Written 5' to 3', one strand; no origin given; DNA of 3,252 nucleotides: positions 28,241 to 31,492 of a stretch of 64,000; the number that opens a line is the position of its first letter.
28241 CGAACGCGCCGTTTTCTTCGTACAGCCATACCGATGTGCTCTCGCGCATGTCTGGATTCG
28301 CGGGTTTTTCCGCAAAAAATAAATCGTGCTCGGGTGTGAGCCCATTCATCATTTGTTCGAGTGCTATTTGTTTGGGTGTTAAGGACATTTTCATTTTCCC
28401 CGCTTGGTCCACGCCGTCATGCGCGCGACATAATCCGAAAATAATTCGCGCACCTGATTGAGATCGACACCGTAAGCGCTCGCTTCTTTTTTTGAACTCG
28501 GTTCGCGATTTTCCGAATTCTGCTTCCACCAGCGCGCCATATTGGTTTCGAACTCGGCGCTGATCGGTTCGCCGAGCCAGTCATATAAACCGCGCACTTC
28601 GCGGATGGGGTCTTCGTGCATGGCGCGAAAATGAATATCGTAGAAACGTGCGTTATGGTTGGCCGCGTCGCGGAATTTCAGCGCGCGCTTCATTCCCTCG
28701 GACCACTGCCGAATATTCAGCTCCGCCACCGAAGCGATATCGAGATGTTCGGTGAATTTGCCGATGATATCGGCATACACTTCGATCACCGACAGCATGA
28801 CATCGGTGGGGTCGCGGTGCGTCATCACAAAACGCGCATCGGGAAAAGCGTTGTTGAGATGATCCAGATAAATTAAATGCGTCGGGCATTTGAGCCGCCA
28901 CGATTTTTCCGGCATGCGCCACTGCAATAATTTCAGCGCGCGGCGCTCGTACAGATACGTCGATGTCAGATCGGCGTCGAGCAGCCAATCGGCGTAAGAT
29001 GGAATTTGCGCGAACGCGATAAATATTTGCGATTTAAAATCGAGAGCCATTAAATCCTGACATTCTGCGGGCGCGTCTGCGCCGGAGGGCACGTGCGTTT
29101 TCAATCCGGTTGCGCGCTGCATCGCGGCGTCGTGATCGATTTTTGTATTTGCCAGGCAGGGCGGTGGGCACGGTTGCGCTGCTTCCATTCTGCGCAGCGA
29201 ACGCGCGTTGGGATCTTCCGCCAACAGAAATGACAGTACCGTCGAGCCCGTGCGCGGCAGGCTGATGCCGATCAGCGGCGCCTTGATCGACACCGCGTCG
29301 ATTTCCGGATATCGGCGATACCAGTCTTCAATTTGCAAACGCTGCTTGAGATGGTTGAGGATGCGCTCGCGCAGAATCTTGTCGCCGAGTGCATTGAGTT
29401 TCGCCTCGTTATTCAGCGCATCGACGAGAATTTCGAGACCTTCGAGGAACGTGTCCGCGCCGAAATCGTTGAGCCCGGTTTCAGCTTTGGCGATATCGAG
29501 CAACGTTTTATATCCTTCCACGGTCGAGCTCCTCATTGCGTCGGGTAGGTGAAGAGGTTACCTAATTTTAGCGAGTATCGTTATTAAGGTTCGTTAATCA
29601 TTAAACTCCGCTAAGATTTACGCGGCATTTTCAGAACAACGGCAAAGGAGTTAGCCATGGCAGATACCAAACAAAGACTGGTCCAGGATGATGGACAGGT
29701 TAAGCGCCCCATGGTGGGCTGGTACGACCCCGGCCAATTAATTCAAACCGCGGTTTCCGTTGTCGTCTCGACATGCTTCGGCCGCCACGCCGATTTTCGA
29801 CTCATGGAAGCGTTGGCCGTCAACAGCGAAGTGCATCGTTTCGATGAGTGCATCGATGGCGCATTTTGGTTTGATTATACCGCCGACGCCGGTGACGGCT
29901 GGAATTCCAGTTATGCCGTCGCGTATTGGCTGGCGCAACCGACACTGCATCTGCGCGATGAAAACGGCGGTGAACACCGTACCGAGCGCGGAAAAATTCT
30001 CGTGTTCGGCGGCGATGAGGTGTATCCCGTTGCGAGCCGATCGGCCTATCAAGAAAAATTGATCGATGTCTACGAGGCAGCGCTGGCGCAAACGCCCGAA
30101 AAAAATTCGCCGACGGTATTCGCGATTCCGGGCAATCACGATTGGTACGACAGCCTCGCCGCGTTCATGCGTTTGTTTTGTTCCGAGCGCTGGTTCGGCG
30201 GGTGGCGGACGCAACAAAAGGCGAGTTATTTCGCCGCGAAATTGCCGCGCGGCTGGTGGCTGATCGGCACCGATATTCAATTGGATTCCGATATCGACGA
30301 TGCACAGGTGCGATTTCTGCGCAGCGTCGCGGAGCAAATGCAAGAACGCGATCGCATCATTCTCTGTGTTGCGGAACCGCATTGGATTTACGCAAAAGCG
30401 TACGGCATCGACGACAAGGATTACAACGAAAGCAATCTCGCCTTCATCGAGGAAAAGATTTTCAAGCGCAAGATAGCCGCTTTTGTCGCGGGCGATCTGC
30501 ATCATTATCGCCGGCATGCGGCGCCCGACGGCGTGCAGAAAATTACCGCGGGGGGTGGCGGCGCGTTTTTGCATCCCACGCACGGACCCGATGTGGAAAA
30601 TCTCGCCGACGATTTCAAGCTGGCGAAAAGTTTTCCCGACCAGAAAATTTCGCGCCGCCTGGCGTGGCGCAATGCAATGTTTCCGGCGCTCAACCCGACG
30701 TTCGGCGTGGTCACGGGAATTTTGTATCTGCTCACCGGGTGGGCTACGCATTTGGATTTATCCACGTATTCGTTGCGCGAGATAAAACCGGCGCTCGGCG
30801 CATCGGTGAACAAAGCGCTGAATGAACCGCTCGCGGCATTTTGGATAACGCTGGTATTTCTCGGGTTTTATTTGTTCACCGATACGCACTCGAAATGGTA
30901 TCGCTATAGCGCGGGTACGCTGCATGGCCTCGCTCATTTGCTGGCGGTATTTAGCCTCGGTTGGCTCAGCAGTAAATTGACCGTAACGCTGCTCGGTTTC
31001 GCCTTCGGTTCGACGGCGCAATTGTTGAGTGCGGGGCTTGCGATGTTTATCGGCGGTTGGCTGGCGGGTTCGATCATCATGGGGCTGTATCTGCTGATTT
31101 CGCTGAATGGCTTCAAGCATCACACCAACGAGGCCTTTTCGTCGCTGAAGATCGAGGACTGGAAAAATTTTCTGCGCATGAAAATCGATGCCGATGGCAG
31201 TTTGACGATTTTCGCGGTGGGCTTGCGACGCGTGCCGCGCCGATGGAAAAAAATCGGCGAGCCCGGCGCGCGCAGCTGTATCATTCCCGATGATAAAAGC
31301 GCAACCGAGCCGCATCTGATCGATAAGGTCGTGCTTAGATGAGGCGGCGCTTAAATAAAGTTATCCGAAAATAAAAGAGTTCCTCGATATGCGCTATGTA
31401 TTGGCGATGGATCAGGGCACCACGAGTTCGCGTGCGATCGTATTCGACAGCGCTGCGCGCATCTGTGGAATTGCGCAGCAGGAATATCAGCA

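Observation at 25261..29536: Sulfotransferase - unknown protein - SDR - F420-type LLM - micro-ORF operon: candidate F420-linked tailoring pathway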

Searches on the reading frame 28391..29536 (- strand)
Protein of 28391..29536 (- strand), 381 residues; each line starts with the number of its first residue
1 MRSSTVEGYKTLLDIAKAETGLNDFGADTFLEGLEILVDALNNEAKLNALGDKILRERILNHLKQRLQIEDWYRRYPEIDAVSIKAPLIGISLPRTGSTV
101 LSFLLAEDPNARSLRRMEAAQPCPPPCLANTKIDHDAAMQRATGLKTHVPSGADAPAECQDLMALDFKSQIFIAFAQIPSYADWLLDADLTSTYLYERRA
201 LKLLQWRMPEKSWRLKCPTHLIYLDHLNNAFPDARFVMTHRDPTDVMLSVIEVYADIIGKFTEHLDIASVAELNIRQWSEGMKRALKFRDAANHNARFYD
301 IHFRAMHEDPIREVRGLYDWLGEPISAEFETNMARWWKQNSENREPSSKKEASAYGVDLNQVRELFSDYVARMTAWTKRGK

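Call 3: search_protein_families(library=pfam, proteins=[window:28391-29536:-], max_evalue=0.01)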
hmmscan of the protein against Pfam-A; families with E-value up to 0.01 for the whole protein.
window:28391-29536:- (381 aa): 3 families
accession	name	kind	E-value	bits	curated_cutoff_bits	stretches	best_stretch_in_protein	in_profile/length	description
PF13469.12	Sulfotransfer_3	-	5.6e-37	128.5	27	1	87-325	1-214/216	Sulfotransferase family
PF00685.33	Sulfotransfer_1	-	3.6e-08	33.6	22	1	91-353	7-211/255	Sulfotransferase domain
PF17784.7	Sulfotransfer_4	-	0.0011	19.3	22.8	1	222-305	79-162/215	Sulfotransferase domain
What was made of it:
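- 28391..29536 (-): Stf-type PAPS-dependent sulfotransferase (381 aa; a gene caller gives 376 aa). Pfam Sulfotransfer_3, E 5.6e-37 (call 3).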

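Call 4: search_protein_families(library=ncbifam, proteins=[window:28391-29536:-], max_evalue=0.01)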
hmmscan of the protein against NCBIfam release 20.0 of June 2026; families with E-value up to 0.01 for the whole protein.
window:28391-29536:- (381 aa): 0 families

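Call 11: search_solved_structures(query=window:28391-29536:-, max_evalue=0.01)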
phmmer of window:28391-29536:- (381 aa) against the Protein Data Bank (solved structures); distinct sequences matched with E-value up to 0.01: 2.
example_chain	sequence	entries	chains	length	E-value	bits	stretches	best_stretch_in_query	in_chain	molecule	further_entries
2z6v_A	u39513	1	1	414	1.7e-53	185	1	13-370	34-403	Putative uncharacterized protein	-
2zq5_A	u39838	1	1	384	3.2e-42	148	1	19-367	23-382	Putative uncharacterized protein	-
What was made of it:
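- Closest known: Mycobacterium tuberculosis Stf1 operon Rv3531c-Rv3530c-Rv3529c. Same: Stf1 is homologous to the window's Stf, E 3e-42 (call 11).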

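Call 46: find_homologous_proteins(query=window:28391-29536:-, max_evalue=1e-10)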
Query window:28391-29536:- (381 aa): 3670 proteins with E <= 1e-10 among 7711 candidates; the best 120 are listed.
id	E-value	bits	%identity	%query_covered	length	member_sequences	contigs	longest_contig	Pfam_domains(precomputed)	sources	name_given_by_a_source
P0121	6.1e-235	797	91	99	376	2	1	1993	PF13469.13,PF00685.34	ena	-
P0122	2.7e-212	723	82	99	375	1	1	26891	PF13469.13,PF00685.34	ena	-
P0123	9.1e-208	708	81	99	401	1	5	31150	PF13469.13,PF00685.34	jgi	jgi:hypothetical protein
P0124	4.0e-205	699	78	99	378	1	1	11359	PF13469.13,PF00685.34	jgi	-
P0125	7.1e-205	698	79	99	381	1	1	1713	PF13469.13,PF00685.34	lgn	-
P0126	1.2e-203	694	79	98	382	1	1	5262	PF13469.13,PF00685.34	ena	-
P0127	1.3e-203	694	79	98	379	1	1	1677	PF13469.13,PF00685.34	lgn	-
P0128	1.3e-202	691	79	98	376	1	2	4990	PF13469.13,PF00685.34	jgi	-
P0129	2.1e-202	690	79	98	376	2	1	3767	PF13469.13,PF00685.34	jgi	-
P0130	7.5e-202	688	78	99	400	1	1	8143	PF13469.13,PF00685.34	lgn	-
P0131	1.2e-201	688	79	98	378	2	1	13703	PF13469.13,PF00685.34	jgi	-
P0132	3.5e-201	686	79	98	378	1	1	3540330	PF13469.13,PF00685.34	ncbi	ncbi:MAG: sulfotransferase [Spongiibacteraceae bacterium]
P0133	5.6e-201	685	77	99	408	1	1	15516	PF13469.13,PF00685.34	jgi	jgi:hypothetical protein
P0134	7.1e-201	685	79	99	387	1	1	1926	PF13469.13,PF00685.34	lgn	-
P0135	7.4e-201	685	77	99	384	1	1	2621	PF13469.13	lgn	-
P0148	7.3e-182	622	70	99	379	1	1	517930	PF13469.13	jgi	jgi:Sulfotransferase family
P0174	1.9e-167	575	66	98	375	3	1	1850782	PF13469.13,PF00685.34,PF17784.8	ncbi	-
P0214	1.1e-160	553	64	97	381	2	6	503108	PF13469.13,PF00685.34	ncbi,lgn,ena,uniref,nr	ncbi:MAG TPA: sulfotransferase [Povalibacter sp.]|uniref:sulfotransferase family protein n=1 Tax=Pov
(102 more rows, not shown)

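Call 60: search_solved_structures(query=window:28391-29536:-, max_evalue=1e-10, show_alignments=2)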
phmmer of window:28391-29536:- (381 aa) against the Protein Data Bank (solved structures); distinct sequences matched with E-value up to 1e-10: 2.
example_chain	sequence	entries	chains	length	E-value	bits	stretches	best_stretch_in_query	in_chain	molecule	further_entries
2z6v_A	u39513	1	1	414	1.7e-53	185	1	13-370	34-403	Putative uncharacterized protein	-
2zq5_A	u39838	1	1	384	3.2e-42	148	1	19-367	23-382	Putative uncharacterized protein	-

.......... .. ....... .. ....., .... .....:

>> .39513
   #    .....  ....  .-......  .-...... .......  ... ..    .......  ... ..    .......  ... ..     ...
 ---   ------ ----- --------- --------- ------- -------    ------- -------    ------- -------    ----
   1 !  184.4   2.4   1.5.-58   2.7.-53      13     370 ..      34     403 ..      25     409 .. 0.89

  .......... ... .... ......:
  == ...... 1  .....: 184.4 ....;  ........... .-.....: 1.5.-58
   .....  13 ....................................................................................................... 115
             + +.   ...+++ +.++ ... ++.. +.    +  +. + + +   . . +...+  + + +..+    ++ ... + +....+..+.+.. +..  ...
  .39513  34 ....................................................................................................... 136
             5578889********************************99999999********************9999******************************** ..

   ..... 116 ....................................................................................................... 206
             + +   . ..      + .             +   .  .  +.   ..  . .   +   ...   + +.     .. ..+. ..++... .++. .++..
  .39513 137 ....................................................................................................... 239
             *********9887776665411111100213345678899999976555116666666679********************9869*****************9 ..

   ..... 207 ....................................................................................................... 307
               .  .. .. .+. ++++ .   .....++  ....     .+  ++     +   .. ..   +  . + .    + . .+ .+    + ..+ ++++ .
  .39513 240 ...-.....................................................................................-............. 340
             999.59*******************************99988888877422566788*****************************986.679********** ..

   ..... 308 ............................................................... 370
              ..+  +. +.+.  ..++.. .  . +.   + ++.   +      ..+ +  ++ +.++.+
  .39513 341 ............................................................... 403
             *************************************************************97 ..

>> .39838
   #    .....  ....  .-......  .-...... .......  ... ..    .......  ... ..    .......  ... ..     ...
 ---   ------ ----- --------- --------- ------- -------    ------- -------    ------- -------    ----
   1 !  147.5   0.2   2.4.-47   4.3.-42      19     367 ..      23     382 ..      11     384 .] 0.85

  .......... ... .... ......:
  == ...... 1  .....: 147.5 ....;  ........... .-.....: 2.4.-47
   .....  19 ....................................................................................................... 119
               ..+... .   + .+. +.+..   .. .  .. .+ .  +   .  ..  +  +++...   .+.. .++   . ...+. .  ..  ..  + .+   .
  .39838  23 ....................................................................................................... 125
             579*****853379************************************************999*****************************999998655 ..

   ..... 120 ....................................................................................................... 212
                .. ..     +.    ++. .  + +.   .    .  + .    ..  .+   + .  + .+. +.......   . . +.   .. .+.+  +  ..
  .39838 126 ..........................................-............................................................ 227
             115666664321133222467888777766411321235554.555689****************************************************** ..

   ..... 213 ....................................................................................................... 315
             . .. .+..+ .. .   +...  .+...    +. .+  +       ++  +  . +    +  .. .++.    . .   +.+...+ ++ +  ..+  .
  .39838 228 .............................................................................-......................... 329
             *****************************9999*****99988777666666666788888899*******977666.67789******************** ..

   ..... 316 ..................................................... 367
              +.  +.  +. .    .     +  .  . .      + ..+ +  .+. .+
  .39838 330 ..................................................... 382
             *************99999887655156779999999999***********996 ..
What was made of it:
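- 28391..29536 (-): The PAPS motifs PRTGST and THRDP align to those structures (calls 11, 60).
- On Stf-type PAPS sulfotransferase (Pfam Sulfotransfer_3; Stf1/Stf9 structures): 2zq5 E 3.2e-42 (calls 11, 60). THRDP aligns to AHRDP/THRPV (call 60).
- PAPS motifs are conserved (call 60).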

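Call 99: find_encoding_contigs(protein=P0174, flank=6000, max_places=1)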
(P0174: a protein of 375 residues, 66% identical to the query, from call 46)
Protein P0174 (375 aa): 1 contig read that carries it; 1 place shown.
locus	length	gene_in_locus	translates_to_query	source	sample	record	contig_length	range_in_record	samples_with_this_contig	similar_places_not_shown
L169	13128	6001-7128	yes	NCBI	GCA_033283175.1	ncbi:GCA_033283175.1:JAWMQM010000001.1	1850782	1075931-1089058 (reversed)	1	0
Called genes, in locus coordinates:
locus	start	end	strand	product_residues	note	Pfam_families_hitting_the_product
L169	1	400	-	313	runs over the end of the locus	PF01933:CofD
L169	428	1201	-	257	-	PF01996:F420_ligase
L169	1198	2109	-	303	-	PF00126:HTH_1, PF03466:LysR_substrate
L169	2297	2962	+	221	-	PF03446:NAD_binding_2 (weak), PF03807:F420_oxidored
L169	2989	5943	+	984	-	PF01983:CofC, PF12804:NTP_transf_3, PF09837:DUF2064 (weak), PF04055:Radical_SAM, PF19288:CofH_C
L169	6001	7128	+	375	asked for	PF00685:Sulfotransfer_1, PF13469:Sulfotransfer_3, PF17784:Sulfotransfer_4 (faint)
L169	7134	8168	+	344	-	-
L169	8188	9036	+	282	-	PF00106:adh_short, PF08659:KR (weak), PF13561:adh_short_C2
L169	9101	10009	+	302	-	PF00296:Bac_luciferase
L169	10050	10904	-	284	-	PF12833:HTH_18, PF00165:HTH_AraC (weak)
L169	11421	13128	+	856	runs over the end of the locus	PF07715:Plug, PF00593:TonB_dep_Rec_b-barrel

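Call 100: find_encoding_contigs(protein=P0148, flank=6000, max_places=1)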
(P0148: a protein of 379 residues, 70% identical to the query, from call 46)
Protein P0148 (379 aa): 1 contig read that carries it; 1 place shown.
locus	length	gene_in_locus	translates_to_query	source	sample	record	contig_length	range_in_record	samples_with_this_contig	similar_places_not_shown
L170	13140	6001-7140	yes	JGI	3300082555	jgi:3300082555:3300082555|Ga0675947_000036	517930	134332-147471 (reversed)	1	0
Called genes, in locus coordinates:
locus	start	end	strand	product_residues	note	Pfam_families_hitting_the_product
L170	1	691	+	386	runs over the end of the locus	PF22691:Thiolase_C_1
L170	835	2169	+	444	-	PF04909:Amidohydro_2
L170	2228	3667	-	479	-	PF03007:WS_DGAT_cat, PF06974:WS_DGAT_C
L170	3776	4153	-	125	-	PF00903:Glyoxalase (weak)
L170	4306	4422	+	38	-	-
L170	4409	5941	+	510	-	PF03007:WS_DGAT_cat, PF06974:WS_DGAT_C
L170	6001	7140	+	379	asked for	PF13469:Sulfotransfer_3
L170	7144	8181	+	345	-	-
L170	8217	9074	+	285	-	PF00106:adh_short, PF08659:KR, PF13561:adh_short_C2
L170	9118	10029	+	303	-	PF00296:Bac_luciferase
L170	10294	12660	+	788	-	PF01182:Glucosamine_iso (weak)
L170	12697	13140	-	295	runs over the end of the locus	PF00106:adh_short, PF08659:KR (weak), PF13561:adh_short_C2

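Call 101: find_encoding_contigs(protein=P0214, flank=6000, max_places=1)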
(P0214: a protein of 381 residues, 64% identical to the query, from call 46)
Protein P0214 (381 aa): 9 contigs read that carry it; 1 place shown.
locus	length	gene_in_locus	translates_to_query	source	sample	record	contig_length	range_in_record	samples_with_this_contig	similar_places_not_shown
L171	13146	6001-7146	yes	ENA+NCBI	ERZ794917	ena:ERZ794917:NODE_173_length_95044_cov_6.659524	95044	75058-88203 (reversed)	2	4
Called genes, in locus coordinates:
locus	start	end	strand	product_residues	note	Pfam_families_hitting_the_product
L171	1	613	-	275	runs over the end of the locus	PF00106:adh_short, PF01370:Epimerase (weak), PF13561:adh_short_C2, PF00106:adh_short (weak)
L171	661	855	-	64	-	PF13459:Fer4_15, PF13370:Fer4_13 (weak)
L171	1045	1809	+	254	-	-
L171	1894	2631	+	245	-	PF00106:adh_short, PF08659:KR, PF13561:adh_short_C2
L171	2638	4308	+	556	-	PF00890:FAD_binding_2, PF01266:DAO, PF01494:FAD_binding_3 (faint), PF12831:FAD_oxidored, PF13450:NAD_binding_8 (faint)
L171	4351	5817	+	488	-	PF00171:Aldedh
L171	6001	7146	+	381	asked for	PF00685:Sulfotransfer_1 (weak), PF13469:Sulfotransfer_3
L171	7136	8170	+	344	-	-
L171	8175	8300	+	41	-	-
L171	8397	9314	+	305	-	PF00296:Bac_luciferase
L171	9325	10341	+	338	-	PF00296:Bac_luciferase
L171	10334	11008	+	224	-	PF01983:CofC, PF12804:NTP_transf_3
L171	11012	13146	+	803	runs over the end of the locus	PF04055:Radical_SAM, PF19288:CofH_C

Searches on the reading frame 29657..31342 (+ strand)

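Call 3: search_protein_families(library=pfam, proteins=[window:29657-31342:+], max_evalue=0.01)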
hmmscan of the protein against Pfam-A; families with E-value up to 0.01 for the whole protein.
window:29657-31342:+ (561 aa): 1 family
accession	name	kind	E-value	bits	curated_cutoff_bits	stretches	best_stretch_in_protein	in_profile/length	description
PF00149.33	Metallophos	-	0.0009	20.2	21.5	1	110-175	29-84/191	Calcineurin-like phosphoesterase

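Call 4: search_protein_families(library=ncbifam, proteins=[window:29657-31342:+], max_evalue=0.01)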
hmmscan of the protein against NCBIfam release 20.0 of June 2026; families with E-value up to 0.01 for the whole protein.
window:29657-31342:+ (561 aa): 0 families
